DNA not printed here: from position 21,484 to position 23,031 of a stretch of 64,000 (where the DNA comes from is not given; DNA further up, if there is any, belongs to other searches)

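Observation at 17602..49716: A 32-kb single-strand polysaccharide locus with duplicated Wzx/Wzy/Wzz machinery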

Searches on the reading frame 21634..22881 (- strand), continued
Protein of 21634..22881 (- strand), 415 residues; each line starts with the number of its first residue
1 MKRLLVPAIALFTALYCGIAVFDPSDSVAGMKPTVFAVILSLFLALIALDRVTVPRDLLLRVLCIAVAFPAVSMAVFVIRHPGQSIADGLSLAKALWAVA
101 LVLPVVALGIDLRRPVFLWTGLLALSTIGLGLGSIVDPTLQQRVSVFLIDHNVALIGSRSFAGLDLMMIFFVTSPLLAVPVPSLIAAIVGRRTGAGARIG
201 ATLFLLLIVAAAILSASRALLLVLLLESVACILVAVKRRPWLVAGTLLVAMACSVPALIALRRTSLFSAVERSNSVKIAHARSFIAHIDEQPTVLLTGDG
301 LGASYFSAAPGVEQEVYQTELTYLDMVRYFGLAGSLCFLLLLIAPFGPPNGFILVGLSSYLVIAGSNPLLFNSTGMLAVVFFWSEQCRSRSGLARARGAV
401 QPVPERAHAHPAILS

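Call 55: find_encoding_contigs(protein=P0147, flank=10000, max_places=1)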
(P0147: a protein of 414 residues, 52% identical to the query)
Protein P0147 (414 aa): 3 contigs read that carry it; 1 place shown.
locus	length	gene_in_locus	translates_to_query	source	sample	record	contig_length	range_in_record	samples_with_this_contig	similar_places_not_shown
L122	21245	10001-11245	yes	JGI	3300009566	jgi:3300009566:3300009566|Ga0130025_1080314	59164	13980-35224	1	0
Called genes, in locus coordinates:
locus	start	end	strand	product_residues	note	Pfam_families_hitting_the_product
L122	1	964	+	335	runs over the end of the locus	PF00535:Glycos_transf_2, PF10111:Glyco_tranf_2_2, PF13506:Glyco_transf_21 (weak), PF13641:Glyco_tranf_2_3, PF13632:Glyco_trans_2_3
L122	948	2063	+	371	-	PF13439:Glyco_transf_4, PF00534:Glycos_transf_1, PF13692:Glyco_trans_1_4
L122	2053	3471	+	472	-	PF13727:CoA_binding_3, PF02397:Bac_transf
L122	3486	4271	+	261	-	-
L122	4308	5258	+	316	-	PF01073:3Beta_HSD (faint), PF01370:Epimerase, PF02719:Polysacc_synt_2 (faint), PF04321:RmlD_sub_bind (faint), PF16363:GDP_Man_Dehyd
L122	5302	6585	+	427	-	PF01943:Polysacc_synt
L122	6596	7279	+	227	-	PF13489:Methyltransf_23, PF07021:MetW, PF13847:Methyltransf_31, PF08241:Methyltransf_11, PF08242:Methyltransf_12, PF13649:Methyltransf_25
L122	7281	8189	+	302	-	PF00535:Glycos_transf_2, PF13641:Glyco_tranf_2_3, PF13632:Glyco_trans_2_3 (faint)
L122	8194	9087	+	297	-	PF13641:Glyco_tranf_2_3, PF00535:Glycos_transf_2, PF10111:Glyco_tranf_2_2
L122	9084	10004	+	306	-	PF00535:Glycos_transf_2 (weak)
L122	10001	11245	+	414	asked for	-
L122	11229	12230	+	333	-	PF00535:Glycos_transf_2, PF13641:Glyco_tranf_2_3, PF13632:Glyco_trans_2_3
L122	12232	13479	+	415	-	PF13439:Glyco_transf_4, PF13579:Glyco_trans_4_4, PF00534:Glycos_transf_1, PF13692:Glyco_trans_1_4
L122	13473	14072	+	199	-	PF00583:Acetyltransf_1, PF13508:Acetyltransf_7, PF13673:Acetyltransf_10 (faint), PF08445:FR47 (weak)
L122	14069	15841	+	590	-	PF04932:Wzy_C, PF02397:Bac_transf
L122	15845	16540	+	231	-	PF05401:NodS (weak), PF01209:Ubie_methyltran (weak), PF13489:Methyltransf_23, PF08241:Methyltransf_11, PF08242:Methyltransf_12, PF13649:Methyltransf_25, PF13847:Methyltransf_31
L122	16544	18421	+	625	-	PF13727:CoA_binding_3, PF17836:PglD_N (weak), PF01073:3Beta_HSD, PF01370:Epimerase, PF02719:Polysacc_synt_2, PF04321:RmlD_sub_bind, PF16363:GDP_Man_Dehyd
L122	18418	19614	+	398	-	PF01041:DegT_DnrJ_EryC1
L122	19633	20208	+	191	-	PF25084:LbH_EIF2B (weak), PF00132:Hexapep (weak), PF25087:GMPPB_C (weak), PF00132:Hexapep, PF14602:Hexapep_2 (faint)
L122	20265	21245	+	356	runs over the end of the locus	PF10432:bact-PGI_C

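Call 61: search_solved_structures(query=A2, max_evalue=10)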
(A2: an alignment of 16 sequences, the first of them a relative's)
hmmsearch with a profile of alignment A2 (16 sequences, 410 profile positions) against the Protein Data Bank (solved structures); distinct sequences matched with E-value up to 10: 1.
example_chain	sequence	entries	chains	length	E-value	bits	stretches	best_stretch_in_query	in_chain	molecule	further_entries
8frf_A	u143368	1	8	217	0.013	17.6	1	335-377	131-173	RBL7_C2_3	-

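Call 65: search_protein_families(library=pfam, alignment_id=A2, max_evalue=0.01)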
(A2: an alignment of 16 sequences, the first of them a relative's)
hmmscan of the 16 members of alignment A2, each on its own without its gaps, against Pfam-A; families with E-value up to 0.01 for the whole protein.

A. member 1, P0135 (415 aa): 1 family
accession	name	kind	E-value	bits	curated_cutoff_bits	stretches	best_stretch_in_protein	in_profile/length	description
PF04932.20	Wzy_C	-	7e-05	23.1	31.7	1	204-338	2-148/149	O-Antigen ligase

B. families by the number of members that match (of 16 scanned): 1 family
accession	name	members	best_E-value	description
PF04932.20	Wzy_C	12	1.1e-08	O-Antigen ligase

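Call 74: predict_structure(alignment_id=A2)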
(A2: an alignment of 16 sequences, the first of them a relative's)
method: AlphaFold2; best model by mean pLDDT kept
length: 415 residues; sequences in the alignment: 16
mean_pLDDT: 83.0   pTM: 0.82
mean pLDDT of the five models: 83.0, 81.7, 80.9, 79.4, 79.1
residues with pLDDT >= 90: 213; 70-90: 131; 50-70: 31; < 50: 40
segments of 3 or more residues with pLDDT < 50: 256-270, 393-415
pLDDT, mean of each block of 10 residues (from residue 1): 88 96 88 95 95 92 96 96 92 93 95 95 94 86 88 79 71 91 92 91 95 83 87 73 55 49 41 75 92 93 89 83 90 93 86 90 83 92 89 41 32 37
secondary structure, 60 per line:
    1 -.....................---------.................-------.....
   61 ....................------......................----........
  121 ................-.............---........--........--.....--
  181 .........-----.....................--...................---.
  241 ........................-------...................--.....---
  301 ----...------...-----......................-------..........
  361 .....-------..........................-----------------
elements in order: H2-22 H32-48 H56-80 H87-108 H113-136 H138-150 E154-161 E164-171 H174-178 H181-189 H195-215 H218-236 H240-264 H272-290 H293-297 E305-307 E314-316 H322-343 H351-365 H373-398

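Call 79: fold_search(model_id=the predicted structure, library=pdb)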
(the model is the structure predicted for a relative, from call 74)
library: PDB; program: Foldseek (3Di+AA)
matches with E <= 10: 140; with E <= 0.001: 0
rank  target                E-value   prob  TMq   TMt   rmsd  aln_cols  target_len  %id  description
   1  7tpg_B                1.7e-03  1.00  0.51  0.52   7.6       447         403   16  Single-Particle Cryo-EM Structure of the WaaL O-antigen ligase in its ligand bound state (released 2022-04-06)
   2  8p1u_A                3.5e-02  0.99  0.40  0.43   8.4       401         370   11  Structure of divisome complex FtsWIQLB (released 2024-05-22)
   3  6pl5_A                7.5e-02  0.94  0.36  0.42   9.7       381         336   15  Structural coordination of polymerization and crosslinking by a peptidoglycan synthase complex (released 2020-03-18)
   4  3qbg_A                4.5e-01  0.09  0.11  0.15  22.2       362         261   14  Anion-free blue form of pharaonis halorhodopsin (released 2011-08-31)
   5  8wx4_A                6.5e-01  0.05  0.12  0.11  25.0       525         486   16  Cryo-EM structure of human SLC15A4 in complex with Lys-Leu (outward-facing open) (released 2023-12-13)
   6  8voz_A                1.0e+00  0.07  0.12  0.09  25.7       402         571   10  Cryo-EM structure of the ABC transporter PCAT1 cysteine-free core bound with MgADP and substrate (released 2024-10-30)
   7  4ry2_A                1.0e+00  0.06  0.11  0.07  25.5       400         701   12  Crystal structure of the peptidase-containing ABC transporter PCAT1 (released 2015-07-22)
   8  8vp6_B                1.1e+00  0.06  0.11  0.08  24.9       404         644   10  Cryo-EM structure of the ABC transporter PCAT1 bound with Mg_class_2 (released 2024-10-30)
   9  5glh_A                1.2e+00  0.04  0.11  0.10  27.6       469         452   12  Human endothelin receptor type-B in complex with ET-1 (released 2016-09-07)
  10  3abw_A                1.3e+00  0.10  0.15  0.21  23.2       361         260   11  Crystal structure of pharaonis halorhodopsin in complex with azide ion (released 2011-02-02)
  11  8px9_B                1.3e+00  0.08  0.17  0.13  23.8       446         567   13  Structure of the antibacterial peptide ABC transporter McjD, solved at wavelength 2.75 A (released 2023-10-25)
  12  3abw_B                1.3e+00  0.06  0.12  0.17  22.7       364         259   11  Crystal structure of pharaonis halorhodopsin in complex with azide ion (released 2011-02-02)
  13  3a7k_A                1.3e+00  0.06  0.11  0.15  23.0       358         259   13  Crystal structure of halorhodopsin from Natronomonas pharaonis (released 2009-12-15)
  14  8vp1_B                1.5e+00  0.07  0.13  0.11  27.4       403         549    9  Cryo-EM structure of the ABC transporter PCAT1 cysteine-free core bound with ATP (released 2024-10-30)
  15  3qbk_A                1.5e+00  0.06  0.11  0.16  23.2       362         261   13  Bromide-bound form of pharaonis halorhodopsin (released 2011-08-31)
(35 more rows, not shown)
